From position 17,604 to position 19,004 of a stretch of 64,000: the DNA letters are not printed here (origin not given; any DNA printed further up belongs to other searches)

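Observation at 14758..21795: Mirrored duplicated module: TM-anchored alpha/beta-hydrolase divergent from an exported CbiX-like protein, one copy extended by an MFP-less HrtBA-like ABC pump (candidate periplasmic tetrapyrrole/metal handling system)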

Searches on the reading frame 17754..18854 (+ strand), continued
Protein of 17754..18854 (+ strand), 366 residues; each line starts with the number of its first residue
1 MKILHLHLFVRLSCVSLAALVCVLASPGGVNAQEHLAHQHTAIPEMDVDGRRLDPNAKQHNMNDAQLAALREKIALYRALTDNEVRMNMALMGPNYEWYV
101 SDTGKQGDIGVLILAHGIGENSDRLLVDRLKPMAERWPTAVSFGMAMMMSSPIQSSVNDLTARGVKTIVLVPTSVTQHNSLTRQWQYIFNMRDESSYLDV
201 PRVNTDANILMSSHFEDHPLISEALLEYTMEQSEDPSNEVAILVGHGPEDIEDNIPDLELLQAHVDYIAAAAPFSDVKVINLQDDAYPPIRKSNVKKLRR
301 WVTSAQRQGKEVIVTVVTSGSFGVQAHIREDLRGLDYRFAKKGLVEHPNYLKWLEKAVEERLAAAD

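Call 59: search_protein_families(library=ncbifam, proteins=[L001:2051-3373:+, L001:3373-6489:+, L001:6543-7310:+, L001:9315-9902:+, L001:11306-12244:+, L005:3937-4377:-, L005:3057-3944:-], max_evalue=0.00001)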
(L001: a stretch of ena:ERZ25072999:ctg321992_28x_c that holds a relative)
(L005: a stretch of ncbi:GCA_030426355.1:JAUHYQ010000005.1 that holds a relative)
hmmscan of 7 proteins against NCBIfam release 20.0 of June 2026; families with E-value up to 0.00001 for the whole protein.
L001:2051-3373:+ (440 aa): 19 families
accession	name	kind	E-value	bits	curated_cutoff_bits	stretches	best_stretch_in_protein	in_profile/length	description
TIGR01730.1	RND_mfp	subfamily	2e-41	142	94.9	2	193-414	104-320/322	efflux RND transporter periplasmic adaptor subunit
TIGR00999.1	8a0102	subfamily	3.6e-17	62.4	319.3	1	142-400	4-263/271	CzcB/NccB family metal efflux transporter periplasmic adaptor subunit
TIGR00998.1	8a0101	subfamily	2.1e-15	56.5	390.8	1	75-259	44-240/334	EmrA/EmrK family multidrug efflux transporter periplasmic adaptor subunit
NF002939.0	PRK03598.1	equivalog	7.9e-11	41.7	393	1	60-248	32-229/332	secretion protein HlyD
NF007850.1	PRK10559.1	equivalog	1.3e-10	40.9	400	1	169-250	91-174/303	p-hydroxybenzoic acid efflux pump subunit AaeA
TIGR01348.1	PDHac_trf_long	equivalog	1.9e-09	36.6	552.1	0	81-123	13-56/587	dihydrolipoyllysine-residue acetyltransferase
NF004173.0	PRK05641.1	equivalog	7.7e-09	36.3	199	0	48-106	60-117/153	putative acetyl-CoA carboxylase biotin carboxyl carrier protein subunit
NF038010.1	ABC_adapt_DarC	equivalog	1e-07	31.1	450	1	74-268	73-275/417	darobactin export ABC transporter periplasmic adaptor subunit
NF007785.0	PRK10476.1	equivalog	2.3e-07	30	376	1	82-246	57-231/347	multidrug transporter subunit MdtN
NF008814.0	PRK11854.1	equivalog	2.9e-07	29.3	722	1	81-256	14-180/637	pyruvate dehydrogenase complex dihydrolipoyllysine-residue acetyltransferase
NF006761.0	PRK09282.1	domain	3.1e-07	29.2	402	0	154-255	451-553/591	pyruvate carboxylase subunit B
NF010643.0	PRK14040.1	subfamily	6.5e-07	28.2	892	0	183-255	483-558/595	oxaloacetate decarboxylase subunit alpha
TIGR01843.1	type_I_hlyD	subfamily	7.6e-07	28.4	208.65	0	84-217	54-190/422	HlyD family type I secretion periplasmic adaptor subunit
NF008606.0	PRK11578.1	equivalog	8.1e-07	28.5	342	1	78-243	66-203/371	macrolide transporter subunit MacA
NF011715.0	PRK15136.1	equivalog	9e-07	27.8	563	1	77-254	65-246/390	multidrug efflux MFS transporter periplasmic adaptor subunit EmrA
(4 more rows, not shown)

L001:3373-6489:+ (1038 aa): 15 families
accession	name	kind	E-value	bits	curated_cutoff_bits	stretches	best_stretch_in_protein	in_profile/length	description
NF033617.1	RND_permease_2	subfamily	2.8e-138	462.6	1250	1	8-1013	3-1005/1009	multidrug efflux RND transporter permease subunit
NF000282.2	RND_permease_1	subfamily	2.9e-113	379.7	1250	1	9-1011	4-1023/1029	multidrug efflux RND transporter permease subunit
TIGR00915.1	2A0602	subfamily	3.9e-100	336.2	940.35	1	9-1011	5-1024/1050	efflux RND transporter permease subunit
NF007905.0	PRK10614.1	equivalog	3.4e-74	250.1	1774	1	7-1015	5-1008/1025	multidrug efflux RND transporter permease subunit MdtC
NF007842.1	PRK10555.1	equivalog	5.3e-73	246.4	1854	1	9-1011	5-1022/1036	multidrug efflux RND transporter permease AcrD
NF007133.0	PRK09579.1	equivalog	5.4e-73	246.1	1763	1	5-1015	3-1002/1017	multidrug efflux RND transporter permease subunit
TIGR00914.1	2A0601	subfamily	1e-68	232.1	701.45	2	5-478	5-500/1051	CusA/CzcA family heavy metal efflux RND transporter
NF007798.0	PRK10503.1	equivalog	1.9e-67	227.7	1584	1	9-1012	16-1019/1040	MdtB/MuxB family multidrug efflux RND transporter permease subunit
NF007131.0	PRK09577.1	equivalog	7.2e-62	209.4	1768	2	9-589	5-599/1045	multidrug efflux RND transporter permease subunit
NF011706.2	PRK15127.1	equivalog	3.4e-57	194.1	2150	1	9-1012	5-1026/1049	multidrug efflux RND transporter permease subunit AcrB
NF000037.1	RND_perm_OqxB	exception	4.1e-51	173.9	2200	1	9-1023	7-1042/1050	multidrug efflux RND transporter permease subunit OqxB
TIGR00921.1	2A067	subfamily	5.7e-14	51.1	351.9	1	857-1016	191-347/733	hydrophobe/amphiphile efflux-3 (HAE3) family transporter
TIGR00916.1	2A0604s01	subfamily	1.8e-13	50.6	148.6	2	862-1002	92-228/231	SecD/SecF family protein translocase subunit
NF009583.0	PRK13024.1-3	subfamily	1.4e-08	33.3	721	1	862-1015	582-733/755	protein translocase subunit SecDF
TIGR00966.2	transloc_SecF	equivalog_domain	4.5e-08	32.9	160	1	860-1012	126-276/279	protein translocase subunit SecF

L001:6543-7310:+ (255 aa): 3 families
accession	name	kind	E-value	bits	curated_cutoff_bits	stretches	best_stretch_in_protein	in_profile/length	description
NF043040.1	corrin_prot_MT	hypoth_equivalog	9.7e-13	48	180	1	42-168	28-157/216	corrinoid protein-associated methyltransferase CpaM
NF008405.0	PRK11207.1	equivalog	3.4e-08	33.2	218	1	53-160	28-134/198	tellurite resistance methyltransferase TehB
NF041820.1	daptide_MTase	equivalog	2e-07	30.8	175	1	54-159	35-143/243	daptide-type RiPP biosynthesis methyltransferase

L001:9315-9902:+ (195 aa): 12 families
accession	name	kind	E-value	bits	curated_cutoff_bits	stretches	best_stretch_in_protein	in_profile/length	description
NF053878.1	FATransRegFadRBac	equivalog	6.1e-12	45.7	200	1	16-182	4-174/190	fatty acid metabolism transcriptional regulator FadR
NF050111.1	TransRegSACE7040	equivalog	1e-11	45.1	250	1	18-187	4-179/186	SACE_7040 family transcriptional regulator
NF033703.1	transcr_KstR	equivalog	1.3e-11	44.5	280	1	14-120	6-117/185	cholesterol catabolism transcriptional regulator KstR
TIGR03613.1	RutR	equivalog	1.6e-11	44.5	368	1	16-103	9-95/202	pyrimidine utilization regulatory protein R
NF041196.1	ScbR_bind_reg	equivalog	2.6e-10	40.8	150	1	16-110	7-98/191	ScbR family autoregulator-binding transcription factor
NF011584.0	PRK15008.1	equivalog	3.2e-10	40.2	230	1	14-103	17-105/212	HTH-type transcriptional regulator RutR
TIGR03968.1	mycofact_TetR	equivalog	8e-10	38.6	224.9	1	16-70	10-64/190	mycofactocin system transcriptional regulator MftR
NF053731.1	TransRegFasRMycb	equivalog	3.7e-08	33.4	330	1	18-96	14-92/199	HTH-type transcriptional activator FasR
NF007949.0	PRK10668.1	equivalog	2.2e-07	30.6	271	1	14-63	10-59/216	multidrug efflux transporter transcriptional repressor AcrR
TIGR03384.1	betaine_BetI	equivalog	4.6e-07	29.7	201.3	1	17-101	10-94/189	choline-binding transcriptional repressor BetI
NF001978.0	PRK00767.1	equivalog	2.2e-06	27.6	118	0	12-98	8-93/197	transcriptional regulator BetI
NF037937.1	septum_RefZ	equivalog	3e-06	27.3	180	1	18-69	2-53/195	forespore capture DNA-binding protein RefZ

L001:11306-12244:+ (312 aa): 0 families

L005:3937-4377:- (146 aa): 0 families

L005:3057-3944:- (295 aa): 0 families

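Call 60: search_protein_representatives(alignment_id=A1)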
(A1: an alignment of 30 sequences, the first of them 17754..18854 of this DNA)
Query: 30 sequences, 364 profile positions. Proteins with E-value up to 0.001 (for the whole library): 934; up to 1e-10: 597; up to 1e-30: 154. The best 150 are listed.
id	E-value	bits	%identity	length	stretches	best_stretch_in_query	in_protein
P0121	4.6e-175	598.2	-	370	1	13-361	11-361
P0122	8.3e-134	462.5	-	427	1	36-362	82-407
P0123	6.3e-115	400.4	-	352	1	46-362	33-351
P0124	9.8e-115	399.7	-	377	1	30-361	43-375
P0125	1.7e-114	398.9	-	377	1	28-362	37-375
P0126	1.7e-109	382.5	-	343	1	53-362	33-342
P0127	2.5e-109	382.0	-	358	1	43-362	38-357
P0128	3.1e-107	375.0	-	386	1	32-361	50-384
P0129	2.0e-106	372.4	-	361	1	19-358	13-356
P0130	2.2e-106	372.2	-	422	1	36-359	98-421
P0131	2.3e-106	372.2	-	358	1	50-363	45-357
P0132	1.1e-105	369.9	-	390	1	15-358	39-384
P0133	3.0e-103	362.0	-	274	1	90-360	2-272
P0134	5.2e-101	354.6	-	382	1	59-362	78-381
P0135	4.4e-100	351.5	-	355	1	55-363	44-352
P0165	4.3e-54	200.2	-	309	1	103-357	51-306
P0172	4.8e-49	183.6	-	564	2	104-362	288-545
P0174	7.1e-47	176.5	-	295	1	105-361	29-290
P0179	1.7e-44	168.6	-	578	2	104-361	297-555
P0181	1.1e-43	166.0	-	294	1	102-356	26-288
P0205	3.5e-40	154.4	-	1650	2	99-358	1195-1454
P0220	9.6e-38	146.4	-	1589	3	106-358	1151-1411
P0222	1.7e-37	145.6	-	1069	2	199-354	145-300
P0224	1.9e-37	145.5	-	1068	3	101-361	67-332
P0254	4.2e-33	131.2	-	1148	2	101-359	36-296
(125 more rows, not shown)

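Call 61: search_protein_families(library=pfam, proteins=[P0165, P0174, P0181, P0172, P0179, P0205, P0220, P0222, P0224, P0254], max_evalue=0.01)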
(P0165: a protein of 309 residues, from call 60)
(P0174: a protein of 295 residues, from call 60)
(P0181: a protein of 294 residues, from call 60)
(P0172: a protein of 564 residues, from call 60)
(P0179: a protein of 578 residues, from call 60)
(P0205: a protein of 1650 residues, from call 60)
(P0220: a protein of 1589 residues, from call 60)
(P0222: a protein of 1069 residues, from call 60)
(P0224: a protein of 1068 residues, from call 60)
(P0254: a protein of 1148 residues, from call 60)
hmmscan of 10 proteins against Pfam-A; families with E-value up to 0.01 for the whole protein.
P0165 (309 aa): 1 family
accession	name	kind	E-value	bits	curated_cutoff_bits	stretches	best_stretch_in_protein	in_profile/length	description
PF01903.22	CbiX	-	0.00094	19.9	22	1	69-124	9-65/106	CbiX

P0174 (295 aa): 1 family
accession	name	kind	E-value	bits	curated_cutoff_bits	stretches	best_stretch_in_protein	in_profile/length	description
PF01903.22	CbiX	-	3e-09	37.6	22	2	42-154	6-105/106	CbiX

P0181 (294 aa): 1 family
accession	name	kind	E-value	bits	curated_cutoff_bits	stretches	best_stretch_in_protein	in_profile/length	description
PF01903.22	CbiX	-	4.6e-12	46.6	22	1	41-96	5-63/106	CbiX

P0172 (564 aa): 3 families
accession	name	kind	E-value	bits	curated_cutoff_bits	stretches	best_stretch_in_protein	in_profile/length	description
PF01903.22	CbiX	-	1.4e-08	35.5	22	0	79-110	38-69/106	CbiX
PF00762.24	Ferrochelatase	-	0.0013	18.2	27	0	316-430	83-195/317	Ferrochelatase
PF02789.23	Peptidase_M17_N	-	0.0037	17.6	23.4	0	54-109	46-104/129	Cytosol aminopeptidase family, N-terminal domain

P0179 (578 aa): 3 families
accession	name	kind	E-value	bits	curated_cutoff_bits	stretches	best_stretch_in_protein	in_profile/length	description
PF01903.22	CbiX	-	9.7e-07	29.5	22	0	91-153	50-105/106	CbiX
PF06180.16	CbiK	-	0.00068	19.5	26.2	0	280-359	122-202/262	Cobalt chelatase (CbiK)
PF00762.24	Ferrochelatase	-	0.003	17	27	0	326-449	87-200/317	Ferrochelatase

P0205 (1650 aa): 4 families
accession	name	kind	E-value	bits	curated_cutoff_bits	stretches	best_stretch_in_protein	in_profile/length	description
PF01903.22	CbiX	-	6e-48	162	22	4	1210-1323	1-105/106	CbiX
PF06180.16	CbiK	-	4e-13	49.7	26.2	2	1248-1414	63-212/262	Cobalt chelatase (CbiK)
PF07581.17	Glug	-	3.4e-11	43.2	20.5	1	398-419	4-26/28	The GLUG motif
PF00762.24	Ferrochelatase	-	0.0062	16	27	0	1218-1275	76-132/317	Ferrochelatase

P0220 (1589 aa): 3 families
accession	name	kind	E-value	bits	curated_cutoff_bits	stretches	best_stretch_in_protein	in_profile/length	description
PF01903.22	CbiX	-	2.2e-25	89.5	22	2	1159-1271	1-105/106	CbiX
PF05048.19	NosD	-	1.4e-17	64.3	23.6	2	530-606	136-212/212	Periplasmic copper-binding protein (NosD)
PF02663.19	FmdE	-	1.3e-10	41.9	22.9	1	996-1144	2-132/133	FmdE, Molybdenum formylmethanofuran dehydrogenase operon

P0222 (1069 aa): 6 families
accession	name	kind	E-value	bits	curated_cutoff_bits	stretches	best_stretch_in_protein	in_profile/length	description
PF00593.30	TonB_dep_Rec_b-barrel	-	9.1e-45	154.7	27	1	623-1037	44-436/436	TonB dependent receptor-like, beta-barrel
PF07715.20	Plug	-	1.6e-24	86.9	23.9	1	411-518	3-107/107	TonB-dependent Receptor Plug Domain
PF13620.12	CarboxypepD_reg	-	1.1e-12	48.6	32.3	1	310-387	2-76/82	Carboxypeptidase regulatory-like domain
PF01903.22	CbiX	-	3.7e-09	37.3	22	1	40-98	5-66/106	CbiX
PF13715.12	CarbopepD_reg_2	-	0.00092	19.6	32.2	1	341-381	26-66/88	CarboxypepD_reg-like domain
PF02369.22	Big_1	-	0.0021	18.6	34.9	1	306-379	17-92/93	Bacterial Ig-like domain (group 1)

P0224 (1068 aa): 3 families
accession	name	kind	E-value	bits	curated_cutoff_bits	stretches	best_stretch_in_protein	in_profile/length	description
PF01903.22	CbiX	-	5.1e-26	91.5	22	3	80-183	1-97/106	CbiX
PF02663.19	FmdE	-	4.2e-13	50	22.9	2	361-501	3-133/133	FmdE, Molybdenum formylmethanofuran dehydrogenase operon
PF00404.24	Dockerin_1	-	9.4e-10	39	22.9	1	1013-1058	2-52/57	Dockerin type I domain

P0254 (1148 aa): 9 families
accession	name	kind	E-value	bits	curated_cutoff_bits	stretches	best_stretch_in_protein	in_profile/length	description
PF01903.22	CbiX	-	1.8e-46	157.3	22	4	49-164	1-105/106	CbiX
PF07833.16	Cu_amine_oxidN1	-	1.2e-32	112.5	24.2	2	1029-1084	52-107/108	Copper amine oxidase N-terminal domain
PF12733.13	Cadherin-like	-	5.7e-20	72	24.2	1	902-991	4-89/89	Cadherin-like beta sandwich domain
PF06180.16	CbiK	-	3.4e-11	43.4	26.2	2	89-255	63-212/262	Cobalt chelatase (CbiK)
PF24210.1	T4_RIIA1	-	0.0035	17.5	27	0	413-433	36-56/67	RIIA.1-like protein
PF19910.5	DUF6383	-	0.0052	17.3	23.7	0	129-179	3-53/74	Domain of unknown function (DUF6383)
PF02824.27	TGS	-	0.0058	17.1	22.2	0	286-308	31-54/60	TGS domain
PF14784.11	ECSIT_C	-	0.0066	17.1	29.6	0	158-209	70-124/130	C-terminal domain of the ECSIT protein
PF12568.14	PanZ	-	0.0092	15.9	22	0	267-308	18-60/128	Acetyltransferase (GNAT) domain, PanZ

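Call 64: find_encoding_contigs(protein=P0181, flank=6000, max_places=3)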
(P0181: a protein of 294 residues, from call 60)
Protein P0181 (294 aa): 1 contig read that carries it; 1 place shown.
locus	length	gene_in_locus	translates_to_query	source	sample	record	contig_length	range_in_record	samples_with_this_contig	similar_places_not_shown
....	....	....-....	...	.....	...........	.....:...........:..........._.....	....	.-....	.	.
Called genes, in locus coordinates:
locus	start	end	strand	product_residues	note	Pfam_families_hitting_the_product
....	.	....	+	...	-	?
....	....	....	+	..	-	-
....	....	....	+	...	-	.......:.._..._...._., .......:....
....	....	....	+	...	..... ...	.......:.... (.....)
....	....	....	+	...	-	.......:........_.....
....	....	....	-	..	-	-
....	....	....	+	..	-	-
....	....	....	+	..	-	-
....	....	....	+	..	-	?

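Call 65: find_encoding_contigs(protein=P0174, flank=7000, max_places=3)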
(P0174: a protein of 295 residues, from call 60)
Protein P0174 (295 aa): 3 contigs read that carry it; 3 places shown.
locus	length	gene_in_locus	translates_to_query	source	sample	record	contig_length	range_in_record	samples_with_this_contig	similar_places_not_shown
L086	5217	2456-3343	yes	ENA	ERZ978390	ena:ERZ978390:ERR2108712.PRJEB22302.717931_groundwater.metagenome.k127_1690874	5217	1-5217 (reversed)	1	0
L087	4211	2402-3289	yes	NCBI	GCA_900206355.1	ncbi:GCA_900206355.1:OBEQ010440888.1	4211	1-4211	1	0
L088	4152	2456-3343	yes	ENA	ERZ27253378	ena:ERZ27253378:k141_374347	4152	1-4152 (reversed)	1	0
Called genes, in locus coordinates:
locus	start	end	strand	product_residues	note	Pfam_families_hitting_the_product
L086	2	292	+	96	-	?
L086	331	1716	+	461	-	PF01743:PolyA_pol, PF12627:PolyA_pol_RNAbd, PF01966:HD, PF13735:tRNA_NucTran2_2 (weak)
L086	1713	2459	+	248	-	PF01553:Acyltransferase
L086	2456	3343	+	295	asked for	PF01903:CbiX (faint)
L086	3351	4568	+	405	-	PF00083:Sugar_tr, PF07690:MFS_1, PF12832:MFS_1_like, PF13347:MFS_2, PF07690:MFS_1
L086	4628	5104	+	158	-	PF01613:Flavin_Reduct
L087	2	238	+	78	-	?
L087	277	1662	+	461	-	PF01743:PolyA_pol, PF12627:PolyA_pol_RNAbd, PF01966:HD, PF13735:tRNA_NucTran2_2 (weak)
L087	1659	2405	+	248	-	PF01553:Acyltransferase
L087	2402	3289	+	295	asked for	PF01903:CbiX (faint)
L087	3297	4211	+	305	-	?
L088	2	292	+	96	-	?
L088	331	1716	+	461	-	PF01743:PolyA_pol, PF12627:PolyA_pol_RNAbd, PF01966:HD, PF13735:tRNA_NucTran2_2 (weak)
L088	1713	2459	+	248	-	PF01553:Acyltransferase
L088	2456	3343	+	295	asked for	PF01903:CbiX (faint)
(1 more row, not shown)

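Call 66: find_encoding_contigs(protein=P0165, flank=7000, max_places=3)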
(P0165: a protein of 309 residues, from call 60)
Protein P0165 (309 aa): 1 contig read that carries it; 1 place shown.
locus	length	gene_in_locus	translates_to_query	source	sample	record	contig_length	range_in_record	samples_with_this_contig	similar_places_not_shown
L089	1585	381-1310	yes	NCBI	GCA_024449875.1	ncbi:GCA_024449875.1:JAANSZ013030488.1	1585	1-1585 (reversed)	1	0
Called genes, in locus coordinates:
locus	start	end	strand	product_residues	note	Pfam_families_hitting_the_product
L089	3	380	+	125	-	?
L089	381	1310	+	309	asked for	-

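Call 67: find_encoding_contigs(protein=P0222, flank=7000, max_places=2)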
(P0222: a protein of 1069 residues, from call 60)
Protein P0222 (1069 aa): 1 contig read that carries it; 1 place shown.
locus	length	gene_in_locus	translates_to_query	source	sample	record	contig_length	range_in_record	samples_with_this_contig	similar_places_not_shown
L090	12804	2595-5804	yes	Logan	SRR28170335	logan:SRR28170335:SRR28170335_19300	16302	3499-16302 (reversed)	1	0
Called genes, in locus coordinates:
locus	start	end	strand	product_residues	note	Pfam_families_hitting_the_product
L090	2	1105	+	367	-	?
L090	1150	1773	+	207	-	-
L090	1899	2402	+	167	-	PF01475:FUR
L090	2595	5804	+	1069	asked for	PF01903:CbiX (weak), PF13620:CarboxypepD_reg, PF07715:Plug, PF00593:TonB_dep_Rec_b-barrel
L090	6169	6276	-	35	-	-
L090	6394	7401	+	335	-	PF13354:Beta-lactamase2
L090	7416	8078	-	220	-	PF00702:Hydrolase, PF08282:Hydrolase_3 (faint), PF12710:HAD, PF13344:Hydrolase_6 (faint), PF13419:HAD_2, PF13242:Hydrolase_like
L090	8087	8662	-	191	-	PF02674:Colicin_V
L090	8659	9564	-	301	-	PF01259:SAICAR_synt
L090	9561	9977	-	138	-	PF01814:Hemerythrin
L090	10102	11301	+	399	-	PF00266:Aminotran_5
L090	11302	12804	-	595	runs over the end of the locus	PF02129:Peptidase_S15, PF08530:PepX_C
